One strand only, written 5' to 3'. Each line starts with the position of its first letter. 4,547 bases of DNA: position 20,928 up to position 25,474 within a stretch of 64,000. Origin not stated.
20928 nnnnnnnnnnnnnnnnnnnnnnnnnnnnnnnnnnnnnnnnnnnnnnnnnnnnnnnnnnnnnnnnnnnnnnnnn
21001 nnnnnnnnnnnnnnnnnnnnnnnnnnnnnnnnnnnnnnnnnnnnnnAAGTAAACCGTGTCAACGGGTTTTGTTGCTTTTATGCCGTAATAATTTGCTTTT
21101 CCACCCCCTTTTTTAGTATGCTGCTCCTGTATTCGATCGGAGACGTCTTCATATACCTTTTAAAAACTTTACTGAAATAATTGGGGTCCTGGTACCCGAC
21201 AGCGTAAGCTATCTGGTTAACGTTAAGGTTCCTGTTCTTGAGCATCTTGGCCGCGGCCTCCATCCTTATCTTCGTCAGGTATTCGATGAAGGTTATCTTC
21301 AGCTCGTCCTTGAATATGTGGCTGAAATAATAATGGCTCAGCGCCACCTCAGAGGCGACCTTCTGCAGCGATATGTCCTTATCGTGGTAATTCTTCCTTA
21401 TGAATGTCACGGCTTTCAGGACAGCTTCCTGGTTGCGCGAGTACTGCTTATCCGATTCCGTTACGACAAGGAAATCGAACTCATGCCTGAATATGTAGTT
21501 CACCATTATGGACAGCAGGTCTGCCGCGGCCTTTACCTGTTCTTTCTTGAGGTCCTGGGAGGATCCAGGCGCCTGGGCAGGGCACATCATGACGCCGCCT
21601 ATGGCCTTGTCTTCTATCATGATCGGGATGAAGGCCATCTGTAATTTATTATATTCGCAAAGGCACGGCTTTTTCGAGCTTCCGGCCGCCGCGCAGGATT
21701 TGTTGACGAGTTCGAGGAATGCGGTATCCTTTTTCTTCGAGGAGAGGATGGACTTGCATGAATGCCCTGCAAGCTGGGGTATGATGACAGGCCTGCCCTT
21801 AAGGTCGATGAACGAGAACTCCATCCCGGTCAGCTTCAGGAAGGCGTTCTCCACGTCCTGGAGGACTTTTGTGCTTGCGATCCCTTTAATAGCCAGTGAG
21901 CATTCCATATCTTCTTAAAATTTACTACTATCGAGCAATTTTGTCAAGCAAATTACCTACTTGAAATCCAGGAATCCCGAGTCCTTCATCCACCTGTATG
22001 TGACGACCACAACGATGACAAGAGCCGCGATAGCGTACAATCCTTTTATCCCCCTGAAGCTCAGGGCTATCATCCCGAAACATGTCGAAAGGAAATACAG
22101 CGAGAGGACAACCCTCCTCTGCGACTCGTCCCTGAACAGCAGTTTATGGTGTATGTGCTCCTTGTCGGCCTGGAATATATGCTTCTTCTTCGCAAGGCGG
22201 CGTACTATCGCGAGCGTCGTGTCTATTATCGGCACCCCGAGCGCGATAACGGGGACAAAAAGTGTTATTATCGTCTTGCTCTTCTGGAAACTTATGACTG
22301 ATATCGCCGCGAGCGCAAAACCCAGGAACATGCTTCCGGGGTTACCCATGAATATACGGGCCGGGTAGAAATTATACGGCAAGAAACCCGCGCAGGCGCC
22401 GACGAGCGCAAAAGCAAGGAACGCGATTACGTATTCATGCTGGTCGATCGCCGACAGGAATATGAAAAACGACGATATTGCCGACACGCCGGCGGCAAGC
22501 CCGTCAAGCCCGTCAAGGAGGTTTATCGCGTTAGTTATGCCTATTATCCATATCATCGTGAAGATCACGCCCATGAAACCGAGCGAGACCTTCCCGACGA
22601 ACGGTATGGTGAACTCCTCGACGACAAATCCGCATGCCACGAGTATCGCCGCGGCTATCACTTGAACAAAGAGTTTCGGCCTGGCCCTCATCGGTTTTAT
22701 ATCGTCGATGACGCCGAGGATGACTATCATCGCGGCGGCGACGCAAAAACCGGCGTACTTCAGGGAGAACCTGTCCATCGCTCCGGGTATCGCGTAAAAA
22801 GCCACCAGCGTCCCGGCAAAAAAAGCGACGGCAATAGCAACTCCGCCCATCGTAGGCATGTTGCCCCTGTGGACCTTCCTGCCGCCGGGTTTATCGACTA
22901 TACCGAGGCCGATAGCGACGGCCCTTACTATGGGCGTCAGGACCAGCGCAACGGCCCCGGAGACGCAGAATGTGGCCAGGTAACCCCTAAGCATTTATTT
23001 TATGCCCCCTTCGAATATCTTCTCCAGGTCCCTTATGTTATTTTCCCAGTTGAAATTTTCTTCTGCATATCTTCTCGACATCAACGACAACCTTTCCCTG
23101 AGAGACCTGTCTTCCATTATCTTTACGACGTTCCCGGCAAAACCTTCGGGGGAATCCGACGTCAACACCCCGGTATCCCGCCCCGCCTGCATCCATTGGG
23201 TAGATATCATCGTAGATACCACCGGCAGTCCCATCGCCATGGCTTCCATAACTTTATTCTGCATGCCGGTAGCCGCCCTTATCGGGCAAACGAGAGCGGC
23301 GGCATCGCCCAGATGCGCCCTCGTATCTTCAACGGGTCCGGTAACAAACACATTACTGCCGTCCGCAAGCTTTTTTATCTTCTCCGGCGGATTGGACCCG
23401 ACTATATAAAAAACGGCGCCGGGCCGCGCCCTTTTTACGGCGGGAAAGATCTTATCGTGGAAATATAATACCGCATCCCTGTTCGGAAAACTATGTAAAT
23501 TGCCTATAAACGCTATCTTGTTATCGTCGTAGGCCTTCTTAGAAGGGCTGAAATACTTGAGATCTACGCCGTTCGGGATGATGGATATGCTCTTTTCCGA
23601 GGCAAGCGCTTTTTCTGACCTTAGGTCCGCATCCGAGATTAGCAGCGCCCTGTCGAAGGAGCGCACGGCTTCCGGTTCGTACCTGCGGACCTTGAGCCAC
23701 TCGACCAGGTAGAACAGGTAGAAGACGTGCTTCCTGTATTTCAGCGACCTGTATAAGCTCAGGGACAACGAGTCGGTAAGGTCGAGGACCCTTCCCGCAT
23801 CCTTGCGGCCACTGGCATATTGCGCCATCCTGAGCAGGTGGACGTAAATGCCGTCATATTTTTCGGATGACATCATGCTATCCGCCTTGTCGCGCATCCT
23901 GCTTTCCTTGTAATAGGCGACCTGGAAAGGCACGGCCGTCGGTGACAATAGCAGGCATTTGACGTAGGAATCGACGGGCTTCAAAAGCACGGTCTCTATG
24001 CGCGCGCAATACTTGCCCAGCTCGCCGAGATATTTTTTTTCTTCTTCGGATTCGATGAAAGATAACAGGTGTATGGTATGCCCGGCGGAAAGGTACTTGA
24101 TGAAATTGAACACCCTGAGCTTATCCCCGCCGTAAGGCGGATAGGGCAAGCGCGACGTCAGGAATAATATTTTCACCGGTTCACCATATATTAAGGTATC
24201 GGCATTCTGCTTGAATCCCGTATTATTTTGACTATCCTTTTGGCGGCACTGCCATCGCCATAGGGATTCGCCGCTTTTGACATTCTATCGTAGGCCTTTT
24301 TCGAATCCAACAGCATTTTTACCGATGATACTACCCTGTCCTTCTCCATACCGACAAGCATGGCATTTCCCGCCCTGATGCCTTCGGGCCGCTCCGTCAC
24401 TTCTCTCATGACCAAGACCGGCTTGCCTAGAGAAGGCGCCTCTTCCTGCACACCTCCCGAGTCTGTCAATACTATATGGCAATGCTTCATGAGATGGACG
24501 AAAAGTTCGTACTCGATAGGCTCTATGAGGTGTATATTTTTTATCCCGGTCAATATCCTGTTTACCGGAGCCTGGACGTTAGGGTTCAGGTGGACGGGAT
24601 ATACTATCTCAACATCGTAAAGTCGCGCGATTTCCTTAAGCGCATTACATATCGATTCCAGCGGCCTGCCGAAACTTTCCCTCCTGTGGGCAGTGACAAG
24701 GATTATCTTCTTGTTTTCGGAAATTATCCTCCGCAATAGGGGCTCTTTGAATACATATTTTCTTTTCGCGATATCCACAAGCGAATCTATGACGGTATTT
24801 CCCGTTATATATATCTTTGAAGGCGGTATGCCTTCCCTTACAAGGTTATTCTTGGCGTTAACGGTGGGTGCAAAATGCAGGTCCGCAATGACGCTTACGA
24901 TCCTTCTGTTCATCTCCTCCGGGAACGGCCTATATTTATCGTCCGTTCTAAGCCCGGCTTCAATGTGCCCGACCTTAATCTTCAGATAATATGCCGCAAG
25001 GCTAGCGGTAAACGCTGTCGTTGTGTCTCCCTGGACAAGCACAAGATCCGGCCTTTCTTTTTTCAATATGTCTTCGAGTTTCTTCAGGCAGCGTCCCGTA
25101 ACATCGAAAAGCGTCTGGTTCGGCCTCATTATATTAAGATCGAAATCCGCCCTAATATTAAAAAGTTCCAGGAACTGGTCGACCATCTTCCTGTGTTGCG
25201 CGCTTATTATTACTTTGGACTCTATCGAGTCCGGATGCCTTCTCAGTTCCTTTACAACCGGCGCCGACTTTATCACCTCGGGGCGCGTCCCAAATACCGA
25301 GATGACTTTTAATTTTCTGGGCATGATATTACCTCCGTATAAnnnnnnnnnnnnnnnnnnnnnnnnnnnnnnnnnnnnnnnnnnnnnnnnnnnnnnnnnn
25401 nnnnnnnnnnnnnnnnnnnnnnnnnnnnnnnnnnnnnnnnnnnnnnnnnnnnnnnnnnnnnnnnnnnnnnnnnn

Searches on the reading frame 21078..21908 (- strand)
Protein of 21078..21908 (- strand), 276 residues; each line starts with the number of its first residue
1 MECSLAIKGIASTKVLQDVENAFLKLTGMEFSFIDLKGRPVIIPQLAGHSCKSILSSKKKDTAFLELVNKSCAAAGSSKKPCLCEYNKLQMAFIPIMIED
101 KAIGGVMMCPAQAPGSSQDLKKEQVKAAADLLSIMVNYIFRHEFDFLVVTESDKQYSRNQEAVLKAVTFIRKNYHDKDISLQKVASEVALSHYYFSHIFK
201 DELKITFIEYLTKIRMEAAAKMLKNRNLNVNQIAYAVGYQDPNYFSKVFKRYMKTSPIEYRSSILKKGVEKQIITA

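Call 50: search_protein_families(library=pfam, proteins=[window:21078-21908:-], max_evalue=0.001)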
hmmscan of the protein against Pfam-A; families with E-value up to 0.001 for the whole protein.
window:21078-21908:- (276 aa): 3 families
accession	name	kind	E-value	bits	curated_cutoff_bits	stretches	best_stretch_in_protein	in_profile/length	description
PF12833.13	HTH_18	-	1.2e-22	80.4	33.6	1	185-262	2-79/80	Helix-turn-helix domain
PF00165.29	HTH_AraC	-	6.7e-20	71.2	26.6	2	224-261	2-41/42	Bacterial regulatory helix-turn-helix proteins, AraC family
PF10114.15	PocR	-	9.4e-11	42.2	23.9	1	13-110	5-103/162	Sensory domain found in PocR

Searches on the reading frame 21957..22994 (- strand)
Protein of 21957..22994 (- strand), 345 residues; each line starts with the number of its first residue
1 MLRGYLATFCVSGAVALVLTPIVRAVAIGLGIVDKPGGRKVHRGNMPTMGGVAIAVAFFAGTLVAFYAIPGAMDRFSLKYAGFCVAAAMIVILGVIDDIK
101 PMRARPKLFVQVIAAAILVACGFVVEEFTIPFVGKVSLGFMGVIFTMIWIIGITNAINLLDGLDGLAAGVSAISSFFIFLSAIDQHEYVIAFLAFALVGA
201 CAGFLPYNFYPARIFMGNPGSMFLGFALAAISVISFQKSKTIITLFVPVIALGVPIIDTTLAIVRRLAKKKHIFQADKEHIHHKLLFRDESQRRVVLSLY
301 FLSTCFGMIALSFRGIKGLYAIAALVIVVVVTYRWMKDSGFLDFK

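Call 50: search_protein_families(library=pfam, proteins=[window:21957-22994:-], max_evalue=0.001)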
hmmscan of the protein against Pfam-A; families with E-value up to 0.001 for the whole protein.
window:21957-22994:- (345 aa): 1 family
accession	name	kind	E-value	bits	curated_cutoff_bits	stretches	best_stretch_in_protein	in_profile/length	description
PF00953.26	Glycos_transf_4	-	6e-43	147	27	1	82-235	3-159/160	Glycosyl transferase family 4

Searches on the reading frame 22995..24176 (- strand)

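Call 51: search_protein_families(library=pfam, proteins=[window:22995-24176:-], max_evalue=0.001)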
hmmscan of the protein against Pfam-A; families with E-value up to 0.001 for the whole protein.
window:22995-24176:- (393 aa): 2 families
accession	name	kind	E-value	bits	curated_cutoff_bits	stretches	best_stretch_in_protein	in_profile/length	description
PF13692.12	Glyco_trans_1_4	-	2.8e-27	96.1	27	1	219-356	2-142/142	Glycosyl transferases group 1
PF00534.26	Glycos_transf_1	-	5e-09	36.4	26.4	1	217-364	14-166/172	Glycosyl transferases group 1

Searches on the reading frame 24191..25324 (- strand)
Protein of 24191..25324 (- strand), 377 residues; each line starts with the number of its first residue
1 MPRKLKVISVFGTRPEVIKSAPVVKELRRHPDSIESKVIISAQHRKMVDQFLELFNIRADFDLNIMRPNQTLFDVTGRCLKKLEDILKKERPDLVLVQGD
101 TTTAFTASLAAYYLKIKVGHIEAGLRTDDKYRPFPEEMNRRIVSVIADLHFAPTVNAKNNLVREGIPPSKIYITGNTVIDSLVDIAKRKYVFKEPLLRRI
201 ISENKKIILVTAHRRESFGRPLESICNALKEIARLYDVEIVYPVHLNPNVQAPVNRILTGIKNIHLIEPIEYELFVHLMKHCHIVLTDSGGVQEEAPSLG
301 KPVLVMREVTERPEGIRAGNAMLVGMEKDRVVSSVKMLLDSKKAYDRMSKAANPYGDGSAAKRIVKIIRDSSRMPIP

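Call 51: search_protein_families(library=pfam, proteins=[window:24191-25324:-], max_evalue=0.001)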
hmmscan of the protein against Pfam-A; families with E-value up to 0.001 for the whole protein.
window:24191-25324:- (377 aa): 3 families
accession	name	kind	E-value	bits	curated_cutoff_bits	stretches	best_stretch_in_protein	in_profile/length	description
PF02350.25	Epimerase_2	-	1.5e-124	415.9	30.6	1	26-369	2-347/347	UDP-N-acetylglucosamine 2-epimerase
PF13439.12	Glyco_transf_4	-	0.00016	22.2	28.5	1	75-178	56-166/170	Glycosyltransferase Family 4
PF06925.17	MGDG_synth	-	0.00052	20.6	25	0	69-175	67-166/169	Monogalactosyldiacylglycerol (MGDG) synthase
